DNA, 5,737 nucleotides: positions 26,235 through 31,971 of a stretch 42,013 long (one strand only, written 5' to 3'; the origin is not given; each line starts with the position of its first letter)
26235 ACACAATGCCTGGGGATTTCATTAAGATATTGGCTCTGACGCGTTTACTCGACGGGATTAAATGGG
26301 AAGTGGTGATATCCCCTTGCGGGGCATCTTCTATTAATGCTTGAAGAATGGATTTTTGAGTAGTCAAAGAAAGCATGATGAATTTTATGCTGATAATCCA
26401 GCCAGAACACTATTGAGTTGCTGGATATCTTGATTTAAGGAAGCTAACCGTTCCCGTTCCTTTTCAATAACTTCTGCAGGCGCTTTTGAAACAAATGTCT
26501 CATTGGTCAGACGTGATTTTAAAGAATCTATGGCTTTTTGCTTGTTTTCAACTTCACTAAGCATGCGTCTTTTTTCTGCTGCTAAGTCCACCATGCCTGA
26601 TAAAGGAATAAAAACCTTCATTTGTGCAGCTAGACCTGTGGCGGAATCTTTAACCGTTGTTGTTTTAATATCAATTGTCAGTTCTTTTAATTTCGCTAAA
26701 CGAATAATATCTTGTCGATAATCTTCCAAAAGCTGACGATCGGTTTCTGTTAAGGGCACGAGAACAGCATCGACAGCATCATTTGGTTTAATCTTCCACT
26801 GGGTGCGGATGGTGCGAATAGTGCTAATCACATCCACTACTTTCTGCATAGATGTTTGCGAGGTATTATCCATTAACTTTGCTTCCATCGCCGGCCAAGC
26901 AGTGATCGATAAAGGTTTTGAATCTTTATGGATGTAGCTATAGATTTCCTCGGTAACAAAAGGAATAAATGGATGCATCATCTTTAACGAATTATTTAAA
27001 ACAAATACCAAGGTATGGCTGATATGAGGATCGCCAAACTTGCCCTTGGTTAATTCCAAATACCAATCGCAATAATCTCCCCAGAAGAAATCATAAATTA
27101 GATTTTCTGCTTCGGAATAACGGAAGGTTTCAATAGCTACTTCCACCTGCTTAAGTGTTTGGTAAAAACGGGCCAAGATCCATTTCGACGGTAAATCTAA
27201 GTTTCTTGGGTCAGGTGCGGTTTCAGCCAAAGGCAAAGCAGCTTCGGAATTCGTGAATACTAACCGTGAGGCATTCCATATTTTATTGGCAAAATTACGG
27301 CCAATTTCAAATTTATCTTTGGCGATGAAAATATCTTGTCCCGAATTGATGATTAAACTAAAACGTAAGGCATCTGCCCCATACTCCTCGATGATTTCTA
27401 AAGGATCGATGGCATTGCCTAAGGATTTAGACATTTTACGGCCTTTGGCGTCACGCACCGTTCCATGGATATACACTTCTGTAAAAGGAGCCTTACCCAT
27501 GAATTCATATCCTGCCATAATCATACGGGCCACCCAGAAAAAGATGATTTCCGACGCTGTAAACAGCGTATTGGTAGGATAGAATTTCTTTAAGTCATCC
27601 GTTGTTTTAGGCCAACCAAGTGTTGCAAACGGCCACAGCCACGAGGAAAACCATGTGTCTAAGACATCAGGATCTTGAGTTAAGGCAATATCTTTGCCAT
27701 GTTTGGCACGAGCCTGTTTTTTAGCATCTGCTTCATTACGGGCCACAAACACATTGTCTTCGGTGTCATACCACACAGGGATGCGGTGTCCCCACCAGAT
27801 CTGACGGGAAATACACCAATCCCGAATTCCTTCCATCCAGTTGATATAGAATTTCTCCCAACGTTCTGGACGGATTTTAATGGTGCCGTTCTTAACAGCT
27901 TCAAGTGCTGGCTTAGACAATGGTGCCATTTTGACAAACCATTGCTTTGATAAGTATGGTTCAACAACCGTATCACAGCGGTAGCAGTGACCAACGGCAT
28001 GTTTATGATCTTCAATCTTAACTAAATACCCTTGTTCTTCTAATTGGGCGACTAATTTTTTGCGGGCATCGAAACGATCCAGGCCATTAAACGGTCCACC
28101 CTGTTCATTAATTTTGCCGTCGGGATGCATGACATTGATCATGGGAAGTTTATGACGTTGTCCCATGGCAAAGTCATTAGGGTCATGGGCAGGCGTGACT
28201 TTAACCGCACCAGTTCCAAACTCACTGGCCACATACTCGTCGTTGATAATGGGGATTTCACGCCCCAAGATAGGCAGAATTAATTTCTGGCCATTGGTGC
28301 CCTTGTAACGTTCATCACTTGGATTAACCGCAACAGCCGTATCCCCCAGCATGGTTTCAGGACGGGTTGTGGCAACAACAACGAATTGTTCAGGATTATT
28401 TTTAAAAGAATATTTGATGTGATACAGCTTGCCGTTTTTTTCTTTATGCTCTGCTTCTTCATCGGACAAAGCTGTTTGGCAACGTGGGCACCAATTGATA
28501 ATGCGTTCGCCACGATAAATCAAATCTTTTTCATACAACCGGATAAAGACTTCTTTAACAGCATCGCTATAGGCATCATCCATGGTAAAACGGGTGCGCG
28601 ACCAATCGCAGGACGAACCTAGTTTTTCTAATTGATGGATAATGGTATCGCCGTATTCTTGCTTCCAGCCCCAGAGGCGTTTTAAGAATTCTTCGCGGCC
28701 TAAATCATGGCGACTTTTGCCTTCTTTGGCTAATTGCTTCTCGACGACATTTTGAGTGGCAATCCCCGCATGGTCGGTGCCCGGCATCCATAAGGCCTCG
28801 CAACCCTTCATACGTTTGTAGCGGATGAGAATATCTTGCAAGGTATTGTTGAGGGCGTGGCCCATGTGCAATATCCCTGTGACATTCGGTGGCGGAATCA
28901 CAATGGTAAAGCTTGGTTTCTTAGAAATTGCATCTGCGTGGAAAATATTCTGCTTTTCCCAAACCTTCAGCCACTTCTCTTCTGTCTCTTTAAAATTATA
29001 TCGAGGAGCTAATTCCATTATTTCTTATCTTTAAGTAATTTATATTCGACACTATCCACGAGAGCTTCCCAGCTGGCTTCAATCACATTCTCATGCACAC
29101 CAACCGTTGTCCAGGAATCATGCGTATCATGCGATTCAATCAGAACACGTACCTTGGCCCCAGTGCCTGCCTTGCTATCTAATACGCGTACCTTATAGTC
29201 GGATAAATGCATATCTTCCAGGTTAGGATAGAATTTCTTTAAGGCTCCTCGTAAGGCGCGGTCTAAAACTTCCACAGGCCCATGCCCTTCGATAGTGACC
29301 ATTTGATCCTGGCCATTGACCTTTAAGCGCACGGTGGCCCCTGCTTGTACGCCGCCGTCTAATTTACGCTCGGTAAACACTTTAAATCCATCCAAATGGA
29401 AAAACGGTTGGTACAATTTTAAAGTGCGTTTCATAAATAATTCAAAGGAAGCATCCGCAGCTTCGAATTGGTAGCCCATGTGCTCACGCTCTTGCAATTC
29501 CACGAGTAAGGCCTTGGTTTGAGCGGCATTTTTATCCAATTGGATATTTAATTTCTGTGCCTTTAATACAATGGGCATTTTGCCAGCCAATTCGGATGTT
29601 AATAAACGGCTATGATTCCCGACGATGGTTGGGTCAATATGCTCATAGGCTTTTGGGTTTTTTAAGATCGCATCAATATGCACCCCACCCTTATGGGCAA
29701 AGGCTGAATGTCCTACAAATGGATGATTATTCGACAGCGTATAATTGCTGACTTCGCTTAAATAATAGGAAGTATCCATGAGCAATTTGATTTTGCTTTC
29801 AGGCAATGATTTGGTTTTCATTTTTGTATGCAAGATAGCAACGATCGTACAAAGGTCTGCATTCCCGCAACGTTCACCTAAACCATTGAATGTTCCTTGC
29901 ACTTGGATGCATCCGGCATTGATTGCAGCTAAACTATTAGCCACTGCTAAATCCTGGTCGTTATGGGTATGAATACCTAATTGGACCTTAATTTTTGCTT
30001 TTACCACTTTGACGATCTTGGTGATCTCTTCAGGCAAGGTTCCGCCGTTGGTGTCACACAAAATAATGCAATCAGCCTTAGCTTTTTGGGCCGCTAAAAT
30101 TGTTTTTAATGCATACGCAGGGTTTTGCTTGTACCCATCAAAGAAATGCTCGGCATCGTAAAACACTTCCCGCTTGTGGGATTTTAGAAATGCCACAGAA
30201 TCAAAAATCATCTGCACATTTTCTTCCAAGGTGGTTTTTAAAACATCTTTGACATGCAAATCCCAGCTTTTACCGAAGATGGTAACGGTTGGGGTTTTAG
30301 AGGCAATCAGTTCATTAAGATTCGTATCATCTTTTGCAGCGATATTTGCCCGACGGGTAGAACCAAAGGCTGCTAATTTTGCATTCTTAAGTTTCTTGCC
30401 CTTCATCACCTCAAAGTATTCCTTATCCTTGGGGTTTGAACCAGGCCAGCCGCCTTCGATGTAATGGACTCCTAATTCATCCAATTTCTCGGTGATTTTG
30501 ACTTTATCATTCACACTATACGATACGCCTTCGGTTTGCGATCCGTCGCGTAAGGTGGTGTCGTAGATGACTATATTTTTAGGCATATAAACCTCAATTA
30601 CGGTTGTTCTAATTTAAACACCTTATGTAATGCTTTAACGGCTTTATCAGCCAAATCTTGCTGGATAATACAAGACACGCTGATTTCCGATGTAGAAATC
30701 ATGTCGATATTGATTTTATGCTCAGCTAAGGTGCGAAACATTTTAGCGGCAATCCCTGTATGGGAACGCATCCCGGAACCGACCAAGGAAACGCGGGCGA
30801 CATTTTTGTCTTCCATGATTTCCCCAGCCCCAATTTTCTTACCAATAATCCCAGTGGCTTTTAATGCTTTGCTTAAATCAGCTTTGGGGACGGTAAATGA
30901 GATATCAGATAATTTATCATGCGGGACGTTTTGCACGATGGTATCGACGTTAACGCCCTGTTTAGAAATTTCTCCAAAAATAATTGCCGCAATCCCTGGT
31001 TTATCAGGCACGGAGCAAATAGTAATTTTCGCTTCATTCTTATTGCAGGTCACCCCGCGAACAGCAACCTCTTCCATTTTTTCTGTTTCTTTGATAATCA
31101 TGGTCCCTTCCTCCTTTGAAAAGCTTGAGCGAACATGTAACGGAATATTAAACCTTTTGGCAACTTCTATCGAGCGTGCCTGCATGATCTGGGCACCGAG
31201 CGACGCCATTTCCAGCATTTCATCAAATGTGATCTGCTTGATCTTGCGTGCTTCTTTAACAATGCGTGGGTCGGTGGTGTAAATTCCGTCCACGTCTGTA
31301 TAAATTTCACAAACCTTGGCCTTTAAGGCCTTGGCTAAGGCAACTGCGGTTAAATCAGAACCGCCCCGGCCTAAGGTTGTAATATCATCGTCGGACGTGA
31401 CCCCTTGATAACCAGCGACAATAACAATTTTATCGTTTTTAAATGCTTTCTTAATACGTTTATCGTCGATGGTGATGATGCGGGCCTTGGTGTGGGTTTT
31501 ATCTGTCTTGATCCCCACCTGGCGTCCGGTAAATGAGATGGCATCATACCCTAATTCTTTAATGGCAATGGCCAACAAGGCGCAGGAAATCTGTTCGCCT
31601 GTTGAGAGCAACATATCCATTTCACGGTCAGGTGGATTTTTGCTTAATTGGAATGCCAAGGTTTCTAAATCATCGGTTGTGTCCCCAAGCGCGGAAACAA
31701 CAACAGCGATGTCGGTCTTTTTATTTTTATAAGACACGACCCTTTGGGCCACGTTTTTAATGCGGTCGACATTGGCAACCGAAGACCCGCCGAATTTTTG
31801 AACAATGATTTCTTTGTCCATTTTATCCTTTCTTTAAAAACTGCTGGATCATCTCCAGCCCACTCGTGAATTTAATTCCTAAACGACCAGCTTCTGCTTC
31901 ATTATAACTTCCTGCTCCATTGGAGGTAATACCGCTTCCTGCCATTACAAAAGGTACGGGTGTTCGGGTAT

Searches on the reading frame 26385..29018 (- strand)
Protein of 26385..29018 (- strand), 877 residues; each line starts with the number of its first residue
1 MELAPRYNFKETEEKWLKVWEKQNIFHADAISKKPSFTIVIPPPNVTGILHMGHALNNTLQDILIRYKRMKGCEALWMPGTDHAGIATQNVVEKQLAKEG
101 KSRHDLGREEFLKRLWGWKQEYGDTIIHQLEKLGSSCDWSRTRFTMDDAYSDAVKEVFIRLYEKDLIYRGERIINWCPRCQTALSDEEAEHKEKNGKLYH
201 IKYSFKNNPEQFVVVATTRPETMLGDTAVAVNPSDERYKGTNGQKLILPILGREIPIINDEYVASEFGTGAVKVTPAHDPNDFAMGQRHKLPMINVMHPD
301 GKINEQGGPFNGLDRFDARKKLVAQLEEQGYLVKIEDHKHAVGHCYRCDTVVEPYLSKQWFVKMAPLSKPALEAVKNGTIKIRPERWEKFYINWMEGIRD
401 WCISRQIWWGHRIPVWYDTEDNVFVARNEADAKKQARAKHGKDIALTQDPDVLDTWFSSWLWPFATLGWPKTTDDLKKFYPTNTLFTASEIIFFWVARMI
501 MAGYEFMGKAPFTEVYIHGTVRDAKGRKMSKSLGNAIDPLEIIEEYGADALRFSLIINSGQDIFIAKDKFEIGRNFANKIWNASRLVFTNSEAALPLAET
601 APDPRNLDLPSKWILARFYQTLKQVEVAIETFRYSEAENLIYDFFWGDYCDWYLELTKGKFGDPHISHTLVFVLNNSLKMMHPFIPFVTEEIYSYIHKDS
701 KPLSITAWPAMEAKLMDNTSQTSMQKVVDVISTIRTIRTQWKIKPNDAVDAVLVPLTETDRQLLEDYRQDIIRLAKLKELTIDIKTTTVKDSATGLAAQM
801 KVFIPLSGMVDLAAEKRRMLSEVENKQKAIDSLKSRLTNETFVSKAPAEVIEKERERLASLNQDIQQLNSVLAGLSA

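Call 93: search_protein_families(library=pfam, proteins=[window:26385-29018:-], max_evalue=0.00001)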
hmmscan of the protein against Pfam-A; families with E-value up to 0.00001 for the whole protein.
window:26385-29018:- (877 aa): 6 families
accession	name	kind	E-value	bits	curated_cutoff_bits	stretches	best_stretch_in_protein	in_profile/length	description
PF00133.28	tRNA-synt_1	-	1.5e-147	492.2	22.7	1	15-559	1-405/414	tRNA synthetases class I (I, L, M and V)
PF08264.19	Anticodon_1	-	2.7e-35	121.9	25.1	1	612-751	2-146/148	Anticodon-binding domain of tRNA ligase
PF09334.17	tRNA-synt_1g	-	4.6e-25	88.6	20.1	1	43-189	7-135/391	tRNA synthetases class I (M)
PF10458.14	Val_tRNA-synt_C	-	3.6e-14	53.2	25.9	1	811-875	1-65/66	Valyl tRNA synthetase tRNA binding arm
PF13603.12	tRNA-synt_1_2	-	7.2e-13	48.9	25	1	242-302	85-145/185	Leucyl-tRNA synthetase, editing domain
PF01406.26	tRNA-synt_1e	-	9.2e-06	25.7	27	0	510-556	235-281/301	tRNA synthetases class I (C) catalytic domain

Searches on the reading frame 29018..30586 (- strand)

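Call 93: search_protein_families(library=pfam, proteins=[window:29018-30586:-], max_evalue=0.00001)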
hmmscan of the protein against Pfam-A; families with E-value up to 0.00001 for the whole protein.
window:29018-30586:- (522 aa): 3 families
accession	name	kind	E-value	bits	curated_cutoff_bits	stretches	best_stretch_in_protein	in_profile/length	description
PF00682.25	HMGL-like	-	1.1e-48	166.4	29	1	5-259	2-246/260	HMGL-like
PF08502.15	LeuA_dimer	-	7.7e-26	91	24.9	1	376-516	2-130/131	LeuA allosteric (dimerisation) domain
PF22617.1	HCS_D2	-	1.4e-15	57.9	27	1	291-356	2-68/82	Homocitrate synthase post-HMGL domain-like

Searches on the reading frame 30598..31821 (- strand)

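Call 93: search_protein_families(library=pfam, proteins=[window:30598-31821:-], max_evalue=0.00001)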
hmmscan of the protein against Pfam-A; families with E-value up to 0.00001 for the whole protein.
window:30598-31821:- (407 aa): 4 families
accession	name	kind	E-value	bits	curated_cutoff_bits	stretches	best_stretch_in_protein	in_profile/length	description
PF00696.33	AA_kinase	-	2.2e-52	178.6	24.9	1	5-232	2-234/234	Amino acid kinase family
PF22468.2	ACT_9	-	2.8e-35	120.3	27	2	344-402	1-61/61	ACT domain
PF13840.12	ACT_7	-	5.1e-19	68.3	27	1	339-400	4-65/65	ACT domain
PF01842.31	ACT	-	2.9e-17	62.5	27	2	267-322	3-60/66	ACT domain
